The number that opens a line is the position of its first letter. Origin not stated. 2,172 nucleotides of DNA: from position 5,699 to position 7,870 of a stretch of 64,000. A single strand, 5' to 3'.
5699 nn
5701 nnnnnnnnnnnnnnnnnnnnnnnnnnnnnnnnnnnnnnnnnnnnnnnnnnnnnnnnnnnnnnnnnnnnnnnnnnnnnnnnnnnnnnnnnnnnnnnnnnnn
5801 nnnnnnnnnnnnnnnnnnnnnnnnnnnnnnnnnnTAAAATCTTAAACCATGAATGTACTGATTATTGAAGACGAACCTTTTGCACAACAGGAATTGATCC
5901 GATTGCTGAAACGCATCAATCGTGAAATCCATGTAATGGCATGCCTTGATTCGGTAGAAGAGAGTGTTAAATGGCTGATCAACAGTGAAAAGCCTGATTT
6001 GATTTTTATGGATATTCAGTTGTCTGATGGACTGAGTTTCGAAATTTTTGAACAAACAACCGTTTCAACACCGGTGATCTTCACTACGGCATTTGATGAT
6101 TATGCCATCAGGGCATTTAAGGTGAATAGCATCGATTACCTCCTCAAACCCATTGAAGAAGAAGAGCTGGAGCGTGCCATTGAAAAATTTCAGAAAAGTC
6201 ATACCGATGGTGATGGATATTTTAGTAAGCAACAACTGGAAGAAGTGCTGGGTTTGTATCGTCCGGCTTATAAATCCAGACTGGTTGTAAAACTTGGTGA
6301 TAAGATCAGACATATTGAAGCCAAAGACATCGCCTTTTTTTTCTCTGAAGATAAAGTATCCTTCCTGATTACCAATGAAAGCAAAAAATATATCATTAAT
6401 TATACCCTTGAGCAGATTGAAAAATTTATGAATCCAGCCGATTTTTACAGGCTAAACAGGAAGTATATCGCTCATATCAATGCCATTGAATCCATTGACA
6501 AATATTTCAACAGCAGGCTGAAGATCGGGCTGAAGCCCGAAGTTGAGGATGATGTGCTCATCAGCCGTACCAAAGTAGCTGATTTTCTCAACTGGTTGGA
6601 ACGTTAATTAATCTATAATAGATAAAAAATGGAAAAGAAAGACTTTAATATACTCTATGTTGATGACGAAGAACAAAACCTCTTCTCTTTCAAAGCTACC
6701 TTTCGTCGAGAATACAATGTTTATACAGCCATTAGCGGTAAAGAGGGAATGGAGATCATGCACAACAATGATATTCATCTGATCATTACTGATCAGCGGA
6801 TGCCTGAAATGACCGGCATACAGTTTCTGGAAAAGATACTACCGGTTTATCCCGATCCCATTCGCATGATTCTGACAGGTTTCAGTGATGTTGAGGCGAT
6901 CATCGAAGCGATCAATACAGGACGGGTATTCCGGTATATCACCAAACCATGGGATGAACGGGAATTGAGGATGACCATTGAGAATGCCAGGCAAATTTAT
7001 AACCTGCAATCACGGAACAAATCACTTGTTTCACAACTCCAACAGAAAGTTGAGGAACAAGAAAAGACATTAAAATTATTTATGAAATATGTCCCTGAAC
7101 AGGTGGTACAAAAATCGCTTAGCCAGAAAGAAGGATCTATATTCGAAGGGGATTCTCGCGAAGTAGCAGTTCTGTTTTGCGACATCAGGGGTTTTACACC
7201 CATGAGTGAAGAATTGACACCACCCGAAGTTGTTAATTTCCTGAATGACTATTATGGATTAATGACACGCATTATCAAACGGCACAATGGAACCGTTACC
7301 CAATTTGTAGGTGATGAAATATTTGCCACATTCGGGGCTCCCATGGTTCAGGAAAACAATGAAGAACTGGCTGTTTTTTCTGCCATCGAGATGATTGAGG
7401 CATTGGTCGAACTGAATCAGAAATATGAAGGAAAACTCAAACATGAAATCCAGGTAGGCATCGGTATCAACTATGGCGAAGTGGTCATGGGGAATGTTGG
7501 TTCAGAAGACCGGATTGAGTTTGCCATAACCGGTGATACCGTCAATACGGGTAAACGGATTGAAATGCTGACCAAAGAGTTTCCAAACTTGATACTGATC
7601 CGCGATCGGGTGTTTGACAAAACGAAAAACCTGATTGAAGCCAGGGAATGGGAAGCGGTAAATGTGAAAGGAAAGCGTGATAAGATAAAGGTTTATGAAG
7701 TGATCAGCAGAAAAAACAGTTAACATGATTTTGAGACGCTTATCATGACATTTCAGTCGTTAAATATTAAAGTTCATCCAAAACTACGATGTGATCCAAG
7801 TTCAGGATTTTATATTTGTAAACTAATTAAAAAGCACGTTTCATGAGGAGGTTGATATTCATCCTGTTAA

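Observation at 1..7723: Five-gene operon wiring two sensor kinases to two paralogous receivers with different outputs (a second kinase and a nucleotide cyclase)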

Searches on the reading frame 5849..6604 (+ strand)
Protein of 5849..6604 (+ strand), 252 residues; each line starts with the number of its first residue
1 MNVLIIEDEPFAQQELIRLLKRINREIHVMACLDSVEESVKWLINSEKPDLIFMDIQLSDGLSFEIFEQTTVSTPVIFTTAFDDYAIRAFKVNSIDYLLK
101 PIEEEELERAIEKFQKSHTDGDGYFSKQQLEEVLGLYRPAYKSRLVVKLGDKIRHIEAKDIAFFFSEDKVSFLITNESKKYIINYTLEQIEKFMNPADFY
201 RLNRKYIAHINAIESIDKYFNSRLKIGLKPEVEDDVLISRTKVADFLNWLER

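Call 3: search_protein_families(library=pfam, proteins=[window:5849-6604:+], max_evalue=0.01)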
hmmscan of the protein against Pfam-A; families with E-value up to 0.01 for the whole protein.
window:5849-6604:+ (252 aa): 2 families
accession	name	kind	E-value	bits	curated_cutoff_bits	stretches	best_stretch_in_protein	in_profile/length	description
PF04397.21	LytTR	-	2.7e-18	66.4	22.6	1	151-250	1-97/98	LytTr DNA-binding domain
PF00072.30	Response_reg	-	9.9e-16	58.3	30.2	1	3-111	1-110/111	Response regulator receiver domain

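Call 10: search_protein_families(library=ncbifam, proteins=[window:5849-6604:+], max_evalue=0.001)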
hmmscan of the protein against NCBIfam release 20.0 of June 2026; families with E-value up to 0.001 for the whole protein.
window:5849-6604:+ (252 aa): 41 families (the best 25 are shown)
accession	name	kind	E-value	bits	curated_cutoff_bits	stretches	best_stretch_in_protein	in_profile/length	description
NF010684.1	PRK14084.1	equivalog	8.5e-33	114.2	375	1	1-241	1-243/254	response regulator transcription factor LytR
NF008677.0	PRK11697.1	equivalog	2.2e-29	102.5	246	1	1-240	2-225/238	two-component system response regulator BtsR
NF006623.1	PRK09191.1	subfamily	8.5e-12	45.4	240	1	2-113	139-250/258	PhyR family response regulator anti-anti-sigma factor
NF007467.0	PRK10046.1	equivalog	4.8e-08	32.8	264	1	3-137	7-146/226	two-component response regulator DpiA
NF033791.1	ActR_PrrA_rreg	equivalog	5.1e-08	33.1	250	1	3-118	4-120/173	ActR/PrrA/RegA family redox response regulator transcription factor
NF008318.0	PRK11107.1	equivalog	5.1e-08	31.4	890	1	1-120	668-790/920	two-component sensor histidine kinase BarA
NF007928.2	PRK10643.1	equivalog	5.4e-08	32.7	330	1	1-116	1-117/216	two-component system response regulator PmrA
NF045991.1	RespRegCtrARhodob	equivalog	7.2e-08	32.4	350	1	1-112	1-113/224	response regulator transcription factor CtrA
NF007935.0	PRK10651.1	equivalog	1e-07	31.4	250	1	2-113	8-122/216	two-component system response regulator NarL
NF052445.1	RespRegMctR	equivalog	3.9e-07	29.7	300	1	2-134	3-134/205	two-component system response regulator MctR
NF007750.0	PRK10430.1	equivalog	7.1e-07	29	262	1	1-132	2-140/239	two-component system response regulator DcuR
NF045944.1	ResRegRpaBCyano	equivalog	9.8e-07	28.4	330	1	4-129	1-126/229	response regulator transcription factor RpaB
NF047785.1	respo_reg_MadR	equivalog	1.3e-06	27.9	300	1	2-119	2-125/209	MadR family response regulator transcription factor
NF008469.0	PRK11361.1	equivalog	1.9e-06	26.8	714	1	2-112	6-117/461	acetoacetate metabolism transcriptional regulator AtoC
NF041866.1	EpsW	equivalog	2.1e-06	27.4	200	1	2-117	7-127/131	exopolysaccharide biosynthesis response regulator EpsW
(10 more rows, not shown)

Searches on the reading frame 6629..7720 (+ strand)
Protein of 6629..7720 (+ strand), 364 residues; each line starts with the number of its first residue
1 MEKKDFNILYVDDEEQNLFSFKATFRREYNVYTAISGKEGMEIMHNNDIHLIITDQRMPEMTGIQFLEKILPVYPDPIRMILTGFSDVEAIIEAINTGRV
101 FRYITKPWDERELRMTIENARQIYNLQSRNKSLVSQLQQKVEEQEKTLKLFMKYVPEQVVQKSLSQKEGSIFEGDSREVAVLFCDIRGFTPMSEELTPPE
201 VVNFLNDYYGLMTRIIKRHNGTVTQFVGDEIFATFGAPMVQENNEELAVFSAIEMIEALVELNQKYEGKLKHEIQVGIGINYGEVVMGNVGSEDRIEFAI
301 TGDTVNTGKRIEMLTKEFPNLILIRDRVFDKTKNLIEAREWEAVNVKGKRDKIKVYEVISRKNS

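Call 3: search_protein_families(library=pfam, proteins=[window:6629-7720:+], max_evalue=0.01)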
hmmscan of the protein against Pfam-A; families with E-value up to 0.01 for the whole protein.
window:6629-7720:+ (364 aa): 2 families
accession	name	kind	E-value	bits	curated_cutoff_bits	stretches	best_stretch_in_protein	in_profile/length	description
PF00211.25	Guanylate_cyc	-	2.3e-24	86.5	21.9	1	177-357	7-180/183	Adenylate and Guanylate cyclase catalytic domain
PF00072.30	Response_reg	-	6.3e-20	71.8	30.2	1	8-117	1-110/111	Response regulator receiver domain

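Call 10: search_protein_families(library=ncbifam, proteins=[window:6629-7720:+], max_evalue=0.001)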
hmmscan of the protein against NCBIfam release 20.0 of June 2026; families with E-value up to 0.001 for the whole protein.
window:6629-7720:+ (364 aa): 68 families (the best 25 are shown)
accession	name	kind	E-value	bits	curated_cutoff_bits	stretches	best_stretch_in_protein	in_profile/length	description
NF053512.1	nitric_RR_NosR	exception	2.1e-47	162.1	400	1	8-161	1-151/422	response regulator c-di-GMP phosphodiesterase, NosR family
NF008469.0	PRK11361.1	equivalog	3.4e-17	62.3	714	1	7-142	6-141/461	acetoacetate metabolism transcriptional regulator AtoC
NF007689.0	PRK10365.1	equivalog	2.5e-15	56.2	760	1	1-125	1-125/441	sigma-54-dependent response regulator transcription factor ZraR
NF011695.0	PRK15115.1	equivalog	4e-15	55.5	763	1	1-122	2-123/445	two-component system response regulator GlrR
NF052313.1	T9SS_RR_PorX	equivalog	1.8e-12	46.8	300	1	7-149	2-142/513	T9SS response regulator signal transducer PorX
NF006900.1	PRK09390.1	equivalog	2.1e-12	47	255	1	8-144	7-143/203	response regulator FixJ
TIGR01818.1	ntrC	equivalog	2.4e-11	43.1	558.6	1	10-130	3-123/463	nitrogen regulation protein NR(I)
NF046020.1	HisKinCckABruc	equivalog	2.4e-11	42.3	1000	1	7-118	751-864/868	cell cycle histidine kinase CckA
NF047793.1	ResRegPgtA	equivalog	2.8e-11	42.9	650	1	2-139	2-140/414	two-component system response regulator PgtA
NF041946.1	LuxO_transreg_Vib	equivalog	3e-11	42.8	800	1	30-134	22-125/463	quorum-sensing sigma-54 dependent transcriptional regulator LuxO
NF045505.1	RR_RssB_Pseudo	equivalog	5.5e-11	42.1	700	1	1-151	1-152/394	two-component system response regulator RssB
NF008378.0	PRK11173.1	equivalog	3.1e-10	39.8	334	1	6-142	4-135/238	two-component system response regulator ArcA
NF046022.1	RespRegCpdRBruc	equivalog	4.1e-10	39.7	180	1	9-119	6-115/120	cell cycle two-component system response regulator CpdR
NF047654.1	DiguCycDgcRLepto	equivalog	4.1e-10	39.1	500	1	9-131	6-130/295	diguanylate cyclase DgcR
NF033117.2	vanR_ACDEGLN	exception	7.1e-10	38.8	350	1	8-138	1-128/226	VanR-ABDEGLN family response regulator transcription factor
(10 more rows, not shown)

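Call 45: search_solved_structures(query=window:6629-7720:+, max_evalue=0.00001, show_alignments=3)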
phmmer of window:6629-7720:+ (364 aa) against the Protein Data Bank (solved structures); distinct sequences matched with E-value up to 0.00001: 102 (the best 60 are shown).
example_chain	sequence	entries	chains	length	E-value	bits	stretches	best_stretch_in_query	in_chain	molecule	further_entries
6fht_A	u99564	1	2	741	5.6e-38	134.1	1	147-358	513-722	Bacteriophytochrome,Adenylate cyclase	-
2w01_A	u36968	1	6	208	3.4e-35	125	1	173-358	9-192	ADENYLATE CYCLASE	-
5mbj_A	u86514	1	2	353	3e-26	95.6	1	120-358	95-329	Beta subunit of photoactivated adenylyl cyclase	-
5m27_A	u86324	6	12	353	4.1e-26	95.1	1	120-358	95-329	Beta subunit of photoactivated adenylyl cyclase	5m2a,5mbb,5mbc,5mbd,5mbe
5mbk_A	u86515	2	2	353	4.1e-26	95.1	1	120-358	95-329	Beta subunit of photoactivated adenylyl cyclase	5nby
3r5g_A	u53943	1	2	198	1.1e-25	93.8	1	175-361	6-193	CyaB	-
2rjn_A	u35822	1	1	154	5.6e-25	91.4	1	3-141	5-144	Response regulator receiver:Metal-dependent phosphohydrolase, HD subdomain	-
5mbg_A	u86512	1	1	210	1.6e-24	90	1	172-358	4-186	Beta subunit of photoactivated adenylyl cyclase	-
5mbh_A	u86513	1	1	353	1.8e-24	89.8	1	120-358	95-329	Beta subunit of photoactivated adenylyl cyclase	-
5x4t_A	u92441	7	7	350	2.9e-23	85.8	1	112-359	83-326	Photoactivated adenylyl cyclase | Family 3 adenylate cyclase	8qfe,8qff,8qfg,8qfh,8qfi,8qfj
9f1z_A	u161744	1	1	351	2.9e-23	85.8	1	112-359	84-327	Family 3 adenylate cyclase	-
5x4u_A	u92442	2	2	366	3.3e-23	85.6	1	112-359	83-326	Photoactivated adenylyl cyclase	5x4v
4yus_A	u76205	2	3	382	3.7e-23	85.4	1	112-359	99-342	Family 3 adenylate cyclase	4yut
9f1w_A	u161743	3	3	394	4.1e-23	85.3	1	112-359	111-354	Family 3 adenylate cyclase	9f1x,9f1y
1wc0_A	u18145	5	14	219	1.4e-22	83.6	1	168-328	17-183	ADENYLATE CYCLASE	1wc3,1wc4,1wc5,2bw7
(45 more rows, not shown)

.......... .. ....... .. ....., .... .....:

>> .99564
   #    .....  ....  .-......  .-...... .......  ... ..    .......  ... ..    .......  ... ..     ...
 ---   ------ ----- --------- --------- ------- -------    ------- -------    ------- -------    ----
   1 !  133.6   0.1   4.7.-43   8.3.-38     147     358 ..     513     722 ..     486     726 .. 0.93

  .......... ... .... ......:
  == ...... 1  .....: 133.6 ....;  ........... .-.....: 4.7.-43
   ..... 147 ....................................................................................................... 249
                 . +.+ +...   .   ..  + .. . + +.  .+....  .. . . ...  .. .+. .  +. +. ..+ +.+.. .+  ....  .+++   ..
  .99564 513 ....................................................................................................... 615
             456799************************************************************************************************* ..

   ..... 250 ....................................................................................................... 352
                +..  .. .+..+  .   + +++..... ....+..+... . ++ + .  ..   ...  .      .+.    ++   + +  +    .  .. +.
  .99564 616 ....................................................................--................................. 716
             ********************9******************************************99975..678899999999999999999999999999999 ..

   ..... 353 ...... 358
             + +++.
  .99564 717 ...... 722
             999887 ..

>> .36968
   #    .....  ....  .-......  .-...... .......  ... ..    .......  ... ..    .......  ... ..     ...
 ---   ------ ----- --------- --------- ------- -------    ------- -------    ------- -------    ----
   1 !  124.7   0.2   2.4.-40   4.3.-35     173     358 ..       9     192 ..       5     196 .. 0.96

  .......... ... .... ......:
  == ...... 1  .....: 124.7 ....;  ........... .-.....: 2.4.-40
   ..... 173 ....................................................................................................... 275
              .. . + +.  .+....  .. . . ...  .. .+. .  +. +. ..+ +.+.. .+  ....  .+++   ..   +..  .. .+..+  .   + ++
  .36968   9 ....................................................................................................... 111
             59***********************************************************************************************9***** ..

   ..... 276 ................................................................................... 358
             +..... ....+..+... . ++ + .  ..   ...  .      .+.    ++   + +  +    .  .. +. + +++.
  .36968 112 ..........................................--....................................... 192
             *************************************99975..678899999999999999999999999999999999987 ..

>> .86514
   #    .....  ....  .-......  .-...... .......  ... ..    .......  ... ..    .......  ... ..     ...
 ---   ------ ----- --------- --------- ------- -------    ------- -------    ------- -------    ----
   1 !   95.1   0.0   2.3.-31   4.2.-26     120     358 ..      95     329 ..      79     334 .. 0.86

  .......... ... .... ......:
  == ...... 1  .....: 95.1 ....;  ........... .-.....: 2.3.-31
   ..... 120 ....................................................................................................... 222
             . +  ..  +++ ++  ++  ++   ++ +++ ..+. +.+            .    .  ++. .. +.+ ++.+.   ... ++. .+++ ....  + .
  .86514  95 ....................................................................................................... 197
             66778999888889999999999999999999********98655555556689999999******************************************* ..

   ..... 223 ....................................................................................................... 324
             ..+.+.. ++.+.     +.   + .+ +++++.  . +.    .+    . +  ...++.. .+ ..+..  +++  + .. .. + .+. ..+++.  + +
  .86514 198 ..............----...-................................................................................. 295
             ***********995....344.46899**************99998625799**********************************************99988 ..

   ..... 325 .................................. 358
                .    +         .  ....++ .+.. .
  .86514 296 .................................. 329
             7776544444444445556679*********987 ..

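Call 56: find_homologous_proteins(query=window:6629-7720:+)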
Query window:6629-7720:+ (364 aa): 5525 proteins with E <= 0.001 among 7002 candidates; the best 120 are listed.
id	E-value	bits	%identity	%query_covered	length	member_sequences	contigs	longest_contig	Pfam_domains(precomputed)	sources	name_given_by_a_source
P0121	7.8e-236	799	100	100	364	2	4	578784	PF00211.26,PF00072.31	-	-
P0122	1.5e-213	726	90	99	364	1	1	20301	PF00211.26,PF00072.31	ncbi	-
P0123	8.0e-209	711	88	99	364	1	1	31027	PF00211.26,PF00072.31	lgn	-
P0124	3.4e-208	709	88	99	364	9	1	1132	PF00211.26,PF00072.31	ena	-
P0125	5.0e-207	705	87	99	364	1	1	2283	PF00211.26,PF00072.31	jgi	-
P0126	8.1e-207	704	87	100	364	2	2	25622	PF00211.26,PF00072.31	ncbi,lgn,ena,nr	ncbi:MAG: response regulator [Bacteroidales bacterium]|nr:response regulator [Bacteroidales bacteriu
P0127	3.2e-206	702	88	100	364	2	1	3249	PF00211.26,PF00072.31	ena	-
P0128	1.2e-193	661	80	100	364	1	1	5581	PF00211.26,PF00072.31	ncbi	-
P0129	2.2e-191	653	80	99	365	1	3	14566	PF00211.26,PF00072.31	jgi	-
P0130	2.2e-191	653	80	100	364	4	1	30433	PF00211.26,PF00072.31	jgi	jgi:class 3 adenylate cyclase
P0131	1.5e-189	647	78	99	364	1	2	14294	PF00211.26,PF00072.31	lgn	-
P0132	2.5e-189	647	79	99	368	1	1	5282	PF00211.26,PF00072.31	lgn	-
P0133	3.4e-187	640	79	99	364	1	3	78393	PF00211.26,PF00072.31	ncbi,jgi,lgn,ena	-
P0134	1.8e-186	637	78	100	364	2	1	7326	PF00211.26,PF00072.31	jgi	jgi:class 3 adenylate cyclase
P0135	2.9e-186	637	77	99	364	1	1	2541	PF00211.26,PF00072.31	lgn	-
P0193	1.5e-160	552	69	98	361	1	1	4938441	PF00211.26,PF00072.31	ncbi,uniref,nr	ncbi:adenylate/guanylate cyclase domain-containing protein [Chondrinema litorale]|uniref:adenylate/g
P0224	4.1e-159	547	67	99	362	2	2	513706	PF00211.26,PF00072.31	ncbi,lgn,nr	ncbi:MAG: response regulator [Calditrichae bacterium]|nr:response regulator [Calditrichota bacterium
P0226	4.8e-159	547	68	99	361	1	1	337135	PF00211.26,PF00072.31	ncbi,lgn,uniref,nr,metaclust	ncbi:adenylate/guanylate cyclase domain-containing protein [Flexithrix dorotheae]|uniref:adenylate/g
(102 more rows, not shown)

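Call 57: find_encoding_contigs(protein=P0193, flank=8000, max_places=1)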
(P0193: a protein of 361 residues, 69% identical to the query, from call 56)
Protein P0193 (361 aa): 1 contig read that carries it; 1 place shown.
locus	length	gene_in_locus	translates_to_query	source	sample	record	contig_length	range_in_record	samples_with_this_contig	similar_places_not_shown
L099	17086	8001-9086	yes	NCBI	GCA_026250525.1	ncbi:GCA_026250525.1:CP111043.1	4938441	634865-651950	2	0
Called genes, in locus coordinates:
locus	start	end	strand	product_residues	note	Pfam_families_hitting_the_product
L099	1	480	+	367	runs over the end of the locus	PF01266:DAO (faint), PF01494:FAD_binding_3, PF05834:Lycopene_cycl (weak), PF07992:Pyr_redox_2 (faint), PF13738:Pyr_redox_3 (faint)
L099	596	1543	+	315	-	PF01261:AP_endonuc_2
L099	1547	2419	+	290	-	PF00135:COesterase, PF20434:BD-FAE, PF07859:Abhydrolase_3, PF00326:Peptidase_S9, PF01738:DLH (weak)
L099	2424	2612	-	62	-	-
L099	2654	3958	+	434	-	PF01979:Amidohydro_1, PF07969:Amidohydro_3 (weak)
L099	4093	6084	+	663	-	PF04107:GCS2, PF00571:CBS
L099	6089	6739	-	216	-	-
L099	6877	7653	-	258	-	PF02522:Antibiotic_NAT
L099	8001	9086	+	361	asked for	PF00072:Response_reg, PF00211:Guanylate_cyc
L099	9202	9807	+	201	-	-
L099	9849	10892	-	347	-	PF19783:DUF6268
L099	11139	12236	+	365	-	PF00696:AA_kinase, PF01472:PUA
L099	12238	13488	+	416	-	PF00171:Aldedh (faint)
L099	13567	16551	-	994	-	PF23409:Beta-prop_EML, PF25174:Beta-prop_THOC3, PF25175:Beta-prop_WDR5, PF25391:WD40_Gbeta, PF23414:Beta-prop_EML_2, PF24782:WD40_MABP1-WDR62_2nd, PF23381:Beta-prop_IFT122_1st, PF24807:WD40_CDC20-Fz, +53 more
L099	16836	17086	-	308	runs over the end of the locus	PF19420:DDAH_eukar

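Call 58: find_encoding_contigs(protein=P0226, flank=8000, max_places=1)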
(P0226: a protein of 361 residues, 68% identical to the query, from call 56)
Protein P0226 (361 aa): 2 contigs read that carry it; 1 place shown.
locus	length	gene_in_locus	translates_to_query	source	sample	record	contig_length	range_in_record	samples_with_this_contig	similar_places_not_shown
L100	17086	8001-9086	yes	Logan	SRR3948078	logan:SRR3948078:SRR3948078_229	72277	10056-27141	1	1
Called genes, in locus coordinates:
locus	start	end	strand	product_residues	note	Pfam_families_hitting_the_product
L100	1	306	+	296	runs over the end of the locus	-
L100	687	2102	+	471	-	PF00072:Response_reg, PF00158:Sigma54_activat, PF14532:Sigma54_activ_2, PF07728:AAA_5 (weak), PF25601:AAA_lid_14, PF02954:HTH_8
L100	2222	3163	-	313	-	PF02562:PhoH, PF00580:UvrD-helicase (faint), PF13245:AAA_19, PF13604:AAA_30 (weak)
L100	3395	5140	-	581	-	PF08239:SH3_3 (weak), PF19577:DcaP, PF02530:Porin_2 (weak)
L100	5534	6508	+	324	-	PF03741:TerC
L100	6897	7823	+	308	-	PF00561:Abhydrolase_1, PF12146:Hydrolase_4, PF12697:Abhydrolase_6, PF00326:Peptidase_S9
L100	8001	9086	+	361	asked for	PF00072:Response_reg, PF00211:Guanylate_cyc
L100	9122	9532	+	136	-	PF00903:Glyoxalase, PF22677:Ble-like_N (faint), PF13669:Glyoxalase_4 (faint)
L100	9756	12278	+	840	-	PF18962:Por_Secre_tail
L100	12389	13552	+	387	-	PF10509:GalKase_gal_bdg, PF00288:GHMP_kinases_N, PF08544:GHMP_kinases_C (weak)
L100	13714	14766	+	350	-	PF01087:GalP_UDP_transf, PF02744:GalP_UDP_tr_C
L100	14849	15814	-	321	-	PF00226:DnaJ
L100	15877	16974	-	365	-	PF01784:DUF34_NIF3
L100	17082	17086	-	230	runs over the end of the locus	PF02463:SMC_N (weak), PF00005:ABC_tran, PF13304:AAA_21 (faint)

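Call 59: find_encoding_contigs(protein=P0224, flank=8000, max_places=1)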
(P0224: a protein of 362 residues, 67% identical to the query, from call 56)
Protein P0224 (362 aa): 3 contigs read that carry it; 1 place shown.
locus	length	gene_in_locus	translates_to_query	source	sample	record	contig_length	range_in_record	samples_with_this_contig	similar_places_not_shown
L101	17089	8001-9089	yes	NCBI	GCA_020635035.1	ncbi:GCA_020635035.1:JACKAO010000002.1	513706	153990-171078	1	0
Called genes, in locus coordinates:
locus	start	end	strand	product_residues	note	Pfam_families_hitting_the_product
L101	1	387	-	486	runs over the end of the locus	PF00209:SNF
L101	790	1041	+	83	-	PF00462:Glutaredoxin, PF13417:GST_N_3 (weak)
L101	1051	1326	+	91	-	PF00166:Cpn10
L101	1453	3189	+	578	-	PF05524:PEP-utilisers_N, PF00391:PEP-utilizers, PF02896:PEP-utilizers_C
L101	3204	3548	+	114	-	PF04020:Phage_holin_4_2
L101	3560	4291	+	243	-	PF12811:BaxI_1, PF01027:Bax1-I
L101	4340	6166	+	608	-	PF17899:Peptidase_M61_N, PF05299:Peptidase_M61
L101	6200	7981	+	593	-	PF12729:4HB_MCP_1, PF00512:HisKA (faint), PF00672:HAMP, PF02518:HATPase_c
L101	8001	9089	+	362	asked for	PF00072:Response_reg, PF00211:Guanylate_cyc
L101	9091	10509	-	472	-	PF00501:AMP-binding, PF13193:AMP-binding_C (weak)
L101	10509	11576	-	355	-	PF21508:MenC_N, PF13378:MR_MLE_C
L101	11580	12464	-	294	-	PF01040:UbiA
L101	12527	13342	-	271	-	PF00378:ECH_1, PF16113:ECH_2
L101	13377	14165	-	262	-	PF03096:Ndr, PF05057:DUF676 (faint), PF12146:Hydrolase_4, PF00561:Abhydrolase_1, PF12697:Abhydrolase_6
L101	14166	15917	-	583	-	PF02776:TPP_enzyme_N, PF16582:TPP_enzyme_M_2, PF02775:TPP_enzyme_C (weak)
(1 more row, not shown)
